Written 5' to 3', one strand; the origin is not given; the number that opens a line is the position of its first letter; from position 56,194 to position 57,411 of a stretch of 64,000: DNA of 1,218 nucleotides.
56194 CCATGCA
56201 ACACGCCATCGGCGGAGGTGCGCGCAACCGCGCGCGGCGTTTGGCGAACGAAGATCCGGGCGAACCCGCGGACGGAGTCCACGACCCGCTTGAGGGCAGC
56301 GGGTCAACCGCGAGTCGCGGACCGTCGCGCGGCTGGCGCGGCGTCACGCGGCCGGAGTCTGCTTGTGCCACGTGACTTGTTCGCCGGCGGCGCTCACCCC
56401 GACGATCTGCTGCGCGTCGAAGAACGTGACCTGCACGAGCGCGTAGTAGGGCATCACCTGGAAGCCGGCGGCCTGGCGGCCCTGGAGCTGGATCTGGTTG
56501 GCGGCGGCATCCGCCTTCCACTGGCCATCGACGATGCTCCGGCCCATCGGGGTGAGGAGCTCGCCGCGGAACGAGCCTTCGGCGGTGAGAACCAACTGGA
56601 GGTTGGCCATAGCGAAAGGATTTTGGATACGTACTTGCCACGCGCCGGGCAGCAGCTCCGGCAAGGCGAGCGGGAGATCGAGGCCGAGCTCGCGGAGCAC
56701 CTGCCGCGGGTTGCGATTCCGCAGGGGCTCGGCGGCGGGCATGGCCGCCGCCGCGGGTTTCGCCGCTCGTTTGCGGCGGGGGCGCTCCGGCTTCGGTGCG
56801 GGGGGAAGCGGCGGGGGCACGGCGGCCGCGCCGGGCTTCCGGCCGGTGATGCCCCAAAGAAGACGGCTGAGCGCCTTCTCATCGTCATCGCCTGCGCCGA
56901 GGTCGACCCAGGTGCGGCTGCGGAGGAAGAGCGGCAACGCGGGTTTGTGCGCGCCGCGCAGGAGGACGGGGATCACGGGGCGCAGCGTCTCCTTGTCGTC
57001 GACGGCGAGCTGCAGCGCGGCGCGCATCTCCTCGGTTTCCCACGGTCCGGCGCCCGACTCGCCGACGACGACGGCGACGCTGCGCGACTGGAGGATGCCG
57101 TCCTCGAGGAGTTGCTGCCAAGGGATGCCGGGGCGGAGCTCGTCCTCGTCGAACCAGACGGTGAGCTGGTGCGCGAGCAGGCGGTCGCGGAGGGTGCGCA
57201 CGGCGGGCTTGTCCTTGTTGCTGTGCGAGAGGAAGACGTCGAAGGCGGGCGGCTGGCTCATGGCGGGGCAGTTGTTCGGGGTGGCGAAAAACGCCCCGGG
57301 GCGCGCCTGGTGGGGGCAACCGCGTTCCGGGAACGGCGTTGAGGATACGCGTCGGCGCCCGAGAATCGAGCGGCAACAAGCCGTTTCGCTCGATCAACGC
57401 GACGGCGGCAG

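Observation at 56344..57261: TIR domain fused through a proline-rich linker to an unrecognised C-terminal domain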

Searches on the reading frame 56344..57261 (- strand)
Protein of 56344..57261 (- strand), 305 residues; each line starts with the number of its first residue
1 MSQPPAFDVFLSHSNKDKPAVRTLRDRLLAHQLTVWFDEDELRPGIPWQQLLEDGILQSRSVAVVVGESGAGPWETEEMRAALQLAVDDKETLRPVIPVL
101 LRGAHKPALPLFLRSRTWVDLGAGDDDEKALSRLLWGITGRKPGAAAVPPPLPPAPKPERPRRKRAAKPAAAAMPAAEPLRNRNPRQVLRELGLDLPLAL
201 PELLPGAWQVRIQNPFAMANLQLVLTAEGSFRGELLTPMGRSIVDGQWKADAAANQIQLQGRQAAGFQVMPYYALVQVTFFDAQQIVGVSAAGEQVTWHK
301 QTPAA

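Call 4: search_protein_families(library=pfam, proteins=[window:56344-57261:-], max_evalue=1)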
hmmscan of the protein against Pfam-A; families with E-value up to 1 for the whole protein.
window:56344-57261:- (305 aa): 2 families
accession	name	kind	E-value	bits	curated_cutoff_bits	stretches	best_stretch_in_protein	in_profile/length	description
PF13676.11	TIR_2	-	2e-25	90.1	28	1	9-135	1-122/122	TIR domain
PF01582.25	TIR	-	0.00025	21.3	21.3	1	6-92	1-90/179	TIR domain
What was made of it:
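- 56842..57243 (-): TIR domain, aa 7-140. Pfam TIR_2 E 2e-25 over aa 9-135 (call 4).
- On TIR domain (Pfam TIR_2, bacterial NADase-type TIRs): PF13676 at 90.1 bits against a cut-off of 28, E 2e-25, aa 9-135, profile positions 1-122 of 122 (call 4).
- TIR_2 at 90 bits (call 4).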

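Call 5: search_protein_families(library=padloc, proteins=[window:56344-57261:-], max_evalue=1)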
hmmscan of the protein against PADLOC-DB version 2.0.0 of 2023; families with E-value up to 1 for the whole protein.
window:56344-57261:- (305 aa): 10 families
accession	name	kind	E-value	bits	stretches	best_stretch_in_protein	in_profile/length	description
PDLC05062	PDC-S66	-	7.9e-13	46.5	1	4-96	146-240/282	-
PDLC03957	bSEFIR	-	3.7e-11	41.5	1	8-159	40-198/412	-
PDLC02012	SAVED5--SAVED_TIR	-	2.4e-07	28.2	1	7-91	14-99/404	-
PDLC00424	ThsB1|ThsB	-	1.5e-06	26.2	1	3-66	98-162/234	TIR-like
PDLC02421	Aga_TIR-PNTD1-PNTD2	-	0.00039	17.6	1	9-70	6-69/430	Class I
PDLC00422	ThsB1|ThsB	-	0.0012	16.4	1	6-38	40-72/194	TIR-like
PDLC00417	ThsB1|ThsB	-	0.002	15.6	1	7-87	167-249/303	TIR-like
PDLC00426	ThsB1|ThsB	-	0.0037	14.6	1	6-38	237-269/352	TIR-like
PDLC02403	Aga_TIR-PNTD1-PNTD2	-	0.015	12.3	1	9-66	5-64/443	Class I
PDLC00436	ThsB1|ThsB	-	0.055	10.9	1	8-39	37-68/183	TIR-like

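Call 6: search_protein_families(library=ncbifam, proteins=[window:56344-57261:-], max_evalue=1)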
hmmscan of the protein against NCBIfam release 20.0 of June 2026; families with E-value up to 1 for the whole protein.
window:56344-57261:- (305 aa): 1 family
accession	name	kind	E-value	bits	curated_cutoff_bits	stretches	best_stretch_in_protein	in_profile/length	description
NF042941.1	Retron_TIR_antiphage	equivalog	4.3e-11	42.3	600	1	6-97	339-432/464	TIR domain-containing anti-phage reverse transcriptase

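Call 10: find_homologous_proteins(query=window:56344-57261:-, max_evalue=0.00001)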
Query window:56344-57261:- (305 aa): 708 proteins with E <= 0.00001 among 8000 candidates; the best 120 are listed.
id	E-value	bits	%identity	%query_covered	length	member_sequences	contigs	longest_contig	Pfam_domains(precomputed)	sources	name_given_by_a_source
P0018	1.1e-197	673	100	100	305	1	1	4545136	PF13676.12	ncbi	ncbi:MAG: toll/interleukin-1 receptor domain-containing protein [Opitutaceae bacterium]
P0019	1.7e-139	482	76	100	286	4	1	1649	PF13676.12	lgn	-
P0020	8.8e-124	431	68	100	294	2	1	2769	PF01582.26,PF13676.12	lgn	-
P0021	1.1e-120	421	68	100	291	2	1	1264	PF13676.12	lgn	-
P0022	2.4e-114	400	66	99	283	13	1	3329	PF13676.12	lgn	-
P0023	1.6e-111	390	67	100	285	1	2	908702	PF01582.26,PF13676.12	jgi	jgi:hypothetical protein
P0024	1.0e-110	388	65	100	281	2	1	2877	PF01582.26,PF13676.12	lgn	-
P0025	5.7e-109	382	64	100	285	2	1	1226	PF01582.26,PF13676.12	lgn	-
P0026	1.9e-107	377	61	98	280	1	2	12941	PF01582.26,PF13676.12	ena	-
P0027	6.7e-98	346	60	99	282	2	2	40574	PF13676.12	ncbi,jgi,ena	jgi:hypothetical protein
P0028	2.0e-88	315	78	36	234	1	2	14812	PF13676.12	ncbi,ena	-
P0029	1.0e-83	299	52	98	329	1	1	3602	PF13676.12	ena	-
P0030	1.3e-80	289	49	98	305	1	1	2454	PF13676.12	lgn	-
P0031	4.3e-79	284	51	100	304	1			PF13676.12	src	-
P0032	5.0e-76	274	50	97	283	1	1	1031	PF13676.12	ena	-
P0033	8.4e-76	273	50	97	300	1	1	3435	PF13676.12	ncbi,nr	ncbi:MAG: toll/interleukin-1 receptor domain-containing protein [Akkermansiaceae bacterium]|nr:toll/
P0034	1.6e-75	272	52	96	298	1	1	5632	PF13676.12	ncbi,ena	-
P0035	8.0e-75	270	49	97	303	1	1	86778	PF13676.12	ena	-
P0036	6.3e-74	267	51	97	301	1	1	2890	PF13676.12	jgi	jgi:hypothetical protein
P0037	4.1e-73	264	48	96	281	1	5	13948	PF01582.26,PF13676.12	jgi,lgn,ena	jgi:hypothetical protein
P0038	4.1e-73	264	50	98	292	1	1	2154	PF13676.12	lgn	-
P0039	4.3e-73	264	49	96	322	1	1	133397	PF13676.12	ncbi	-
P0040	2.5e-71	258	48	98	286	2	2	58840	PF13676.12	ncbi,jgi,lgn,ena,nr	ncbi:MAG TPA: toll/interleukin-1 receptor domain-containing protein [Verrucomicrobiae bacterium]|nr:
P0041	3.5e-71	258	48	96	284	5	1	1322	PF01582.26,PF13676.12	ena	-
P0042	4.1e-71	258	48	96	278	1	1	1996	PF13676.12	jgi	-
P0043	1.5e-69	253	48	97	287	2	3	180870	PF01582.26,PF13676.12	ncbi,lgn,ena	-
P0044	8.9e-69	250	46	96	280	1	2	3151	PF13676.12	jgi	jgi:hypothetical protein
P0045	9.0e-69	250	48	97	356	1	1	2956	PF13676.12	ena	-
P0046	1.4e-68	249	46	96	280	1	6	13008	PF13676.12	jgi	jgi:hypothetical protein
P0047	2.5e-68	249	46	96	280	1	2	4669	PF13676.12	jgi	jgi:hypothetical protein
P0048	1.2e-65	240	49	96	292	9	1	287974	PF01582.26,PF13676.12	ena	-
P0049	1.7e-65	239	46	99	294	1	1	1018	PF13676.12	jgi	jgi:hypothetical protein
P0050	4.0e-65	238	45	99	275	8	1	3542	PF13676.12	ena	-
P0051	2.2e-64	236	47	99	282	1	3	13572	PF13676.12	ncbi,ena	-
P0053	5.1e-61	225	45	99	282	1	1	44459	PF13676.12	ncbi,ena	-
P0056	3.2e-58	215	45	99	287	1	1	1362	PF13676.12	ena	-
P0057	6.5e-57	211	42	99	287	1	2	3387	PF13676.12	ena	-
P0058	1.3e-56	210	42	97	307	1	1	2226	PF13676.12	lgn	-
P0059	8.1e-55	204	44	96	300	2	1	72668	PF13676.12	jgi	jgi:hypothetical protein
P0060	1.3e-54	204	42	96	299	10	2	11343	PF13676.12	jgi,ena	jgi:hypothetical protein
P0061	2.7e-54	202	40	97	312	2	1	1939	PF13676.12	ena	-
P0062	9.7e-54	201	42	96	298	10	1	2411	PF13676.12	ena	-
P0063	1.8e-53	200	41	96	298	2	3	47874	PF13676.12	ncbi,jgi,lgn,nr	ncbi:MAG TPA: TIR domain-containing protein [Candidatus Udaeobacter sp.]|jgi:hypothetical protein|nr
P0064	4.9e-53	198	41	96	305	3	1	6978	PF13676.12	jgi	jgi:TIR domain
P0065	5.9e-53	198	41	97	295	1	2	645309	PF13676.12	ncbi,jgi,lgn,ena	jgi:TIR domain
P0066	8.8e-53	197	43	96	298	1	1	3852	PF13676.12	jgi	jgi:hypothetical protein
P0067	1.7e-52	197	39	97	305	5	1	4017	PF13676.12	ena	-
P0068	2.1e-52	196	41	97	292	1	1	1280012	PF13676.12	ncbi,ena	-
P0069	3.2e-52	196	42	96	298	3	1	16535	PF13676.12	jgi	jgi:hypothetical protein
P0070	6.4e-52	195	40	97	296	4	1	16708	PF13676.12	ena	-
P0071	1.1e-51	194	42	97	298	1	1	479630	PF13676.12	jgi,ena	jgi:hypothetical protein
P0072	1.1e-51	194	41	96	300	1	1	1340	PF13676.12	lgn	-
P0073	1.3e-51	194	60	58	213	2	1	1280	PF13676.12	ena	-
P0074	4.4e-51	192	41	97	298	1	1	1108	PF13676.12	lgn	-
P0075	6.1e-51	191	42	97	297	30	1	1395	PF13676.12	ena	-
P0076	1.4e-48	184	39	97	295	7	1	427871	PF13676.12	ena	-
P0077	6.2e-48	182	63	48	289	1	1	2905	PF25178.1,PF25168.2,PF25174.2,PF24814.2,PF24105.2,PF24805.2,PF25048.2,PF23381.2,PF24017.3,PF25173.2,PF25175.2,PF24817.2,PF13676.12,PF24796.2,PF25172.2,PF24782.3,PF20426.5,PF25391.2,PF23869.2,PF24807.2,PF25047.1,PF00400.39,PF23414.2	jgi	-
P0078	9.7e-48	181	67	47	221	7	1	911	PF13676.12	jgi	-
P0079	1.2e-47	181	62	51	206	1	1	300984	PF13676.12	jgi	jgi:hypothetical protein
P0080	1.4e-47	180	60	52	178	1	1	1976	PF13676.12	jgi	-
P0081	1.9e-47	180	64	46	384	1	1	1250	PF13676.12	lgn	-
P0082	4.4e-47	179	47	79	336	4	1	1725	PF13676.12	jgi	jgi:hypothetical protein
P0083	6.0e-47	178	57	58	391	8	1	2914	PF13676.12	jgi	-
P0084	6.1e-47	178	65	45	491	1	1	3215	PF13676.12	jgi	jgi:TIR domain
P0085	1.1e-46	177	56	55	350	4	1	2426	PF25048.2,PF25173.2,PF13676.12,PF00400.39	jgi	jgi:hypothetical protein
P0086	1.8e-46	177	64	47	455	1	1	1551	PF13676.12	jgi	-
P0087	2.4e-46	176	38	97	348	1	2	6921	PF13676.12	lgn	-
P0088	3.1e-46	176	64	45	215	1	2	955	PF13676.12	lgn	-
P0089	3.9e-46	176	58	53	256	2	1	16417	PF13676.12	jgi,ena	-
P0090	5.1e-46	175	64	47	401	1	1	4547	PF13676.12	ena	-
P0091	5.6e-46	175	65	44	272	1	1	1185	PF13676.12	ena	-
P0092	7.8e-46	175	66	45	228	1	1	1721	PF01582.26,PF13676.12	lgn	-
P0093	1.1e-45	174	57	59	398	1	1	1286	PF01582.26,PF13676.12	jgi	jgi:TIR domain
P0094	1.6e-45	174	64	47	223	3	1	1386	PF13676.12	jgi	-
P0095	1.7e-45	174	45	79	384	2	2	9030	PF13676.12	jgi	jgi:TIR domain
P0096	1.9e-45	173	63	46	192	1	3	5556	PF13676.12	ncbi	ncbi:toll/interleukin-1 receptor domain-containing protein [Methylomagnum sp.]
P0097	2.0e-45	173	61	47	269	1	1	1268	PF25168.2,PF24105.2,PF24805.2,PF25048.2,PF24017.3,PF24817.2,PF23393.3,PF20426.5,PF00400.39,PF11715.17,PF23414.2,PF25178.1,PF25174.2,PF24814.2,PF23381.2,PF25173.2,PF25175.2,PF13676.12,PF24796.2,PF24780.2,PF23409.2,PF01582.26,PF25172.2,PF24782.3,PF25391.2,PF23869.2,PF24807.2,PF25047.1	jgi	jgi:hypothetical protein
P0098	2.2e-45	173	64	45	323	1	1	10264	PF13676.12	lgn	-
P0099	3.0e-45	173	62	48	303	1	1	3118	PF25168.2,PF24105.2,PF24805.2,PF25048.2,PF24817.2,PF25460.2,PF00400.39,PF11715.17,PF23414.2,PF25174.2,PF24814.2,PF23381.2,PF25173.2,PF25171.2,PF25175.2,PF13676.12,PF24796.2,PF24780.2,PF01582.26,PF25172.2,PF24782.3,PF25391.2,PF23869.2,PF24807.2,PF25047.1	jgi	jgi:TIR domain-containing protein/WD40 domain-containing protein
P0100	5.3e-45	172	64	47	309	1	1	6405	PF13676.12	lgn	-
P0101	6.2e-45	172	64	44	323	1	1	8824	PF13676.12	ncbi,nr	ncbi:MAG: toll/interleukin-1 receptor domain-containing protein [Planctomycetota bacterium]|nr:toll/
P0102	8.7e-45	171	64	45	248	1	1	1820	PF13676.12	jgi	jgi:hypothetical protein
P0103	1.0e-44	171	65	46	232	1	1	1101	PF13676.12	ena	-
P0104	1.1e-44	171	38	97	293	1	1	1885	PF13676.12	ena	-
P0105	1.4e-44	171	64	47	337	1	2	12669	PF13676.12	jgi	jgi:hypothetical protein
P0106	1.7e-44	170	54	57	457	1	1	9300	PF13676.12,PF12770.13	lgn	-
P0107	2.1e-44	170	63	47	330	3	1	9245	PF13676.12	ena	-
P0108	3.7e-44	169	63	47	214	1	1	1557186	PF13676.12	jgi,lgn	jgi:hypothetical protein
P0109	4.5e-44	169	64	45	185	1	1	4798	PF13676.12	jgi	jgi:hypothetical protein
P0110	4.9e-44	169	62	47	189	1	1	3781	PF13676.12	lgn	-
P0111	6.8e-44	168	52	58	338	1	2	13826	PF13676.12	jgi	jgi:hypothetical protein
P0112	7.4e-44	168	61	45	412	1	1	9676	PF13365.13,PF13676.12,PF00089.33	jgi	jgi:TIR domain/Trypsin-like peptidase domain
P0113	7.8e-44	168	57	50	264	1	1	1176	PF13676.12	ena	-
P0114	9.1e-44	168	61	46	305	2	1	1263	PF01582.26,PF13676.12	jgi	jgi:hypothetical protein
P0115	1.2e-43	167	63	45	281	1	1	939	PF13676.12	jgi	jgi:hypothetical protein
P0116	1.4e-43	167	62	47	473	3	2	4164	PF13676.12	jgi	-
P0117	1.5e-43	167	62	46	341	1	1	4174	PF13676.12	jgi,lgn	jgi:hypothetical protein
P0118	1.8e-43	167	64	46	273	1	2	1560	PF13676.12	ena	-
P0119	1.8e-43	167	54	58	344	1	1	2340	PF13676.12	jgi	jgi:hypothetical protein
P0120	2.3e-43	167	62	47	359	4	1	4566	PF13676.12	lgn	-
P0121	4.5e-43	166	53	58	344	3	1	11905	PF13676.12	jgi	jgi:hypothetical protein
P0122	5.3e-43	165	64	46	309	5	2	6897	PF13676.12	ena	-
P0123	5.8e-43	165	60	47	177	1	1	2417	PF01582.26,PF13676.12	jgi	-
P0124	6.5e-43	165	58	49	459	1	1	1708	PF13676.12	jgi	jgi:hypothetical protein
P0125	7.5e-43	165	60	45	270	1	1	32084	PF13676.12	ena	-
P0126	7.6e-43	165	60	50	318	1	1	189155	PF01582.26,PF13676.12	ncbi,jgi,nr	ncbi:MAG TPA: toll/interleukin-1 receptor domain-containing protein [Thermoanaerobaculia bacterium]|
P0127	8.0e-43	165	64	44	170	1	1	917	PF13676.12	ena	-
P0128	8.1e-43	165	50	58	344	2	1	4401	PF13676.12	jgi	-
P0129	9.9e-43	164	62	45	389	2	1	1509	PF13676.12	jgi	jgi:hypothetical protein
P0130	1.5e-42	164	60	46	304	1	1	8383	PF13676.12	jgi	jgi:hypothetical protein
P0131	1.6e-42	164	59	46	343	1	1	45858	PF13676.12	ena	-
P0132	3.6e-42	163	55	55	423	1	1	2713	PF13676.12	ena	-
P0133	4.3e-42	162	62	47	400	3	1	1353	PF01582.26,PF13676.12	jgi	-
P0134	9.8e-42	161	60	49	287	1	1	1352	PF13676.12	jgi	jgi:hypothetical protein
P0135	2.0e-41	160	60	47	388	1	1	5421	PF13676.12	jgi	jgi:hypothetical protein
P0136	2.7e-41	160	55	52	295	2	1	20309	PF13676.12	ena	-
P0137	3.0e-41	160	55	51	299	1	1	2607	PF13676.12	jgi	jgi:hypothetical protein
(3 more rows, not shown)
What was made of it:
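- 56344..57261 (-): Complete CDS of the TIR-linker-X protein (305 aa plus stop). Identical to P0018 (call 10).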

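Call 26: find_encoding_contigs(protein=P0023, flank=7000, max_places=2)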
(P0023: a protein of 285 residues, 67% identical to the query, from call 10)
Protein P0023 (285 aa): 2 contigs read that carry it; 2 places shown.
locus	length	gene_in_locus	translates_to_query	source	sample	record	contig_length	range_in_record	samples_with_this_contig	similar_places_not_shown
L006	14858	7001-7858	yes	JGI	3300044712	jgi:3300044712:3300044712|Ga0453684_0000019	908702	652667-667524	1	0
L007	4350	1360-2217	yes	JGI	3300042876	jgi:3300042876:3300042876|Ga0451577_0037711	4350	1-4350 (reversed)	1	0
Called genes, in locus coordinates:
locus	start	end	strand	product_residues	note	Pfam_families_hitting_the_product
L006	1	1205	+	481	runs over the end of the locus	PF01743:PolyA_pol, PF12627:PolyA_pol_RNAbd (faint)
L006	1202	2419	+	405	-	PF02595:Gly_kinase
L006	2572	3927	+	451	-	PF07075:NamZ_N, PF20732:NamZ_C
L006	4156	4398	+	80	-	-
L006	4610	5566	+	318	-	PF09935:DUF2167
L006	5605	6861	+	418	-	-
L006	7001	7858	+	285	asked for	PF01582:TIR, PF13676:TIR_2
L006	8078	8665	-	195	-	PF03992:ABM, PF08827:DUF1805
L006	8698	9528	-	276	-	PF20240:DUF6597, PF00165:HTH_AraC (faint), PF12833:HTH_18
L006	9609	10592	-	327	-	PF00248:Aldo_ket_red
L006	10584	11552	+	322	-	PF00892:EamA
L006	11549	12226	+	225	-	PF12146:Hydrolase_4 (faint)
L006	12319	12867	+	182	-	PF07883:Cupin_2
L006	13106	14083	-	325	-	PF00892:EamA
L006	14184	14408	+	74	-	-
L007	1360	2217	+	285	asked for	PF01582:TIR, PF13676:TIR_2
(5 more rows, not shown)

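Call 27: find_encoding_contigs(protein=P0043, flank=7000, max_places=2)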
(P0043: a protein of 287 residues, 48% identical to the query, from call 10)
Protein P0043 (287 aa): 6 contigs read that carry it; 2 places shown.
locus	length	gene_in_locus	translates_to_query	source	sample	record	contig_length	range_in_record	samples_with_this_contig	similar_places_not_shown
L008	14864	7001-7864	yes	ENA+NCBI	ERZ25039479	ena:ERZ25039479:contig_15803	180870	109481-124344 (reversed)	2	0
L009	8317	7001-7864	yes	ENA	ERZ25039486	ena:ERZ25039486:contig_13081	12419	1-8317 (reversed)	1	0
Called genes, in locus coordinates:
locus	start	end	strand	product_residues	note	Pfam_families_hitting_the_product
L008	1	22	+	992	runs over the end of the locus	PF00149:Metallophos (weak), PF13205:Big_5, PF06439:3keto-disac_hyd (faint), PF17957:Big_7, PF07679:I-set (weak), PF13895:Ig_2 (weak), PF13927:Ig_3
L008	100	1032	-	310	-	PF01022:HTH_5, PF01209:Ubie_methyltran, PF13489:Methyltransf_23, PF05175:MTS, PF13847:Methyltransf_31, PF08241:Methyltransf_11, PF08242:Methyltransf_12, PF13649:Methyltransf_25, +1 more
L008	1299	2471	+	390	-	PF00438:S-AdoMet_synt_N, PF02772:S-AdoMet_synt_M, PF02773:S-AdoMet_synt_C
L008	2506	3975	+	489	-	PF05221:AdoHcyase, PF00670:AdoHcyase_NAD, PF02826:2-Hacid_dh_C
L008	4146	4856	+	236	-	PF22557:DuOB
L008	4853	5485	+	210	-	PF04343:DUF488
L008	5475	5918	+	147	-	PF04343:DUF488, PF22751:DUF488-N3a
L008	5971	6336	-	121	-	-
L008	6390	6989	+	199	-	-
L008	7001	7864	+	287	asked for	PF01582:TIR (weak), PF13676:TIR_2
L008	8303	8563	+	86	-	PF08357:SEFIR (weak), PF13676:TIR_2 (weak)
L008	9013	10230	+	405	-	-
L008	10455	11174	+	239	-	-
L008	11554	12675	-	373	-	PF04371:PAD_porph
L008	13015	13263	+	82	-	-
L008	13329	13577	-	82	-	-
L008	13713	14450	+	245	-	PF13189:Cytidylate_kin2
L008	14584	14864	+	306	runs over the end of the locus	PF00924:MS_channel_2nd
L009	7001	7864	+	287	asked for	PF01582:TIR (weak), PF13676:TIR_2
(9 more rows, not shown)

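Call 28: find_encoding_contigs(protein=P0065, flank=7000, max_places=2)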
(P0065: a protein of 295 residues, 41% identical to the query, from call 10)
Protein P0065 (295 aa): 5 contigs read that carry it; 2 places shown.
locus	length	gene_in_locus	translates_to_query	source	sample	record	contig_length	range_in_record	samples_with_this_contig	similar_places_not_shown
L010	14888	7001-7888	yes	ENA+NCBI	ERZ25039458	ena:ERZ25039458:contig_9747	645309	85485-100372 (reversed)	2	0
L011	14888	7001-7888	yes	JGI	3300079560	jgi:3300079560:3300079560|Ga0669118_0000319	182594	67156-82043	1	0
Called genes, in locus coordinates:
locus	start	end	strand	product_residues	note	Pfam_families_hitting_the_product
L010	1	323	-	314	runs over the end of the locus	PF01063:Aminotran_4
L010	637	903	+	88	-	PF00312:Ribosomal_S15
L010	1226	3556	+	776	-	PF01138:RNase_PH, PF03725:RNase_PH_C, PF03726:PNPase (weak), PF01138:RNase_PH, PF00013:KH_1, PF00575:S1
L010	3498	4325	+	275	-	-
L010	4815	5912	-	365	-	PF00890:FAD_binding_2 (weak), PF01134:GIDA (weak), PF01266:DAO (weak), PF01494:FAD_binding_3 (weak), PF03486:HI0933_like (weak), PF07992:Pyr_redox_2, PF12831:FAD_oxidored, PF01266:DAO (weak), +1 more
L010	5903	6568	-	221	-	PF08241:Methyltransf_11, PF13649:Methyltransf_25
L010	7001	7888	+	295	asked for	PF13676:TIR_2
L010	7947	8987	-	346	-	PF00070:Pyr_redox (faint), PF00890:FAD_binding_2 (faint), PF01266:DAO (faint), PF01494:FAD_binding_3 (faint), PF03486:HI0933_like (faint), PF07992:Pyr_redox_2, PF13738:Pyr_redox_3, PF13434:Lys_Orn_oxgnase (weak), +1 more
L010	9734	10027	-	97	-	-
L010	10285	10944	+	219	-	PF05683:Fumerase_C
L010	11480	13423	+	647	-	PF10136:SpecificRecomb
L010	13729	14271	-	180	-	-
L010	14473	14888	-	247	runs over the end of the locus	PF00528:BPD_transp_1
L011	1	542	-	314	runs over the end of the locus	PF01063:Aminotran_4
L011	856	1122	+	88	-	PF00312:Ribosomal_S15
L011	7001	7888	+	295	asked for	PF13676:TIR_2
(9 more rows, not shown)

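Call 36: search_protein_families(library=pfam, alignment_id=A2, max_evalue=0.001)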
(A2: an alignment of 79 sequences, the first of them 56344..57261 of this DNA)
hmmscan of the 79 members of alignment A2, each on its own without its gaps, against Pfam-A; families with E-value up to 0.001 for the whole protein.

A. member 1, window:56344-57261:- (305 aa): 2 families
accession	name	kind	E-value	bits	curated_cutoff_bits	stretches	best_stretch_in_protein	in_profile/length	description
PF13676.11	TIR_2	-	2e-25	90.1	28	1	9-135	1-122/122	TIR domain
PF01582.25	TIR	-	0.00025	21.3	21.3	1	6-92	1-90/179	TIR domain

B. families by the number of members that match (of 79 scanned): 16 families
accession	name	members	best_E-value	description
PF13676.11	TIR_2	49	4.6e-32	TIR domain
PF01582.25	TIR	28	4.2e-10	TIR domain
PF08937.16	ThsB_TIR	8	2.2e-07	Thoeris protein ThsB, TIR-like domain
PF12770.12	CHAT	3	2.8e-09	CHAT domain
PF19960.5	EAD7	2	2.8e-19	Effector-associated domain 7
PF13365.12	Trypsin_2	2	3.6e-13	Trypsin-like peptidase domain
PF10137.14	CAP12-PCTIR_TIR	2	0.00014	CAP12/Pycsar effector protein, TIR domain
PF00069.31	Pkinase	1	1.5e-47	Protein kinase domain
PF07714.23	PK_Tyr_Ser-Thr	1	1.3e-31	Protein tyrosine and serine/threonine kinase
PF19956.5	EAD2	1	2e-20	Effector-associated domain 2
PF08357.16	SEFIR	1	4.4e-16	SEFIR domain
PF02738.23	MoCoBD_1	1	5.4e-08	Molybdopterin cofactor-binding domain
PF00089.32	Trypsin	1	0.00038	Trypsin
PF13271.11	DUF4062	1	0.00045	Domain of unknown function (DUF4062)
PF03109.22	ABC1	1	0.00046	ABC1 atypical kinase-like domain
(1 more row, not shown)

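Call 52: search_protein_families(library=pfam, proteins=[L008:6390-6989:+], max_evalue=0.1)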
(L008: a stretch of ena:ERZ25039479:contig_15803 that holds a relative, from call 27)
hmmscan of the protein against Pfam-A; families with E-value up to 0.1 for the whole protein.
L008:6390-6989:+ (199 aa): 0 families

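Call 68: predict_structure(alignment_id=A5)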
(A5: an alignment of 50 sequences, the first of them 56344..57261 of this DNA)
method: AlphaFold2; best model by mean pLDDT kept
length: 305 residues; sequences in the alignment: 50
mean_pLDDT: 85.8   pTM: 0.53
mean pLDDT of the five models: 85.8, 85.7, 85.5, 85.4, 85.0
residues with pLDDT >= 90: 186; 70-90: 66; 50-70: 29; < 50: 24
segments of 3 or more residues with pLDDT < 50: 158-180
pLDDT, mean of each block of 10 residues (from residue 1): 81 93 96 94 85 93 94 82 90 93 90 91 86 95 74 53 41 45 61 74 97 95 98 96 98 97 97 98 97 96 76
secondary structure, 60 per line:
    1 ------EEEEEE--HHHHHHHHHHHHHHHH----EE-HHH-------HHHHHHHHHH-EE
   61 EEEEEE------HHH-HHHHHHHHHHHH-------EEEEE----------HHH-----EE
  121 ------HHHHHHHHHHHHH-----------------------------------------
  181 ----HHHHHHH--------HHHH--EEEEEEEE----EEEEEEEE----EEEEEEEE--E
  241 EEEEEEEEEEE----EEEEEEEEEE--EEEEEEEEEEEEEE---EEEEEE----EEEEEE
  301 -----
elements in order: E7-12 H15-30 H48-57 E59-66 H77-88 E96-100 H127-139 H185-191 H200-203 E206-213 E218-225 E230-237 E240-251 E256-265 E268-281 E285-290 E295-300
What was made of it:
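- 56842..57243 (-): AF2 pLDDT is about 90 with alternating strands and helices (call 68).
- On TIR domain (Pfam TIR_2, bacterial NADase-type TIRs): The AF2 full-length model has E7-12, H15-30, H48-57, E59-66, H77-88, E96-100 and H127-139, with pLDDT about 90 (call 68).
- The full-length model has a disordered linker and pTM 0.53, so no docking of the two domains is predicted (call 68).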
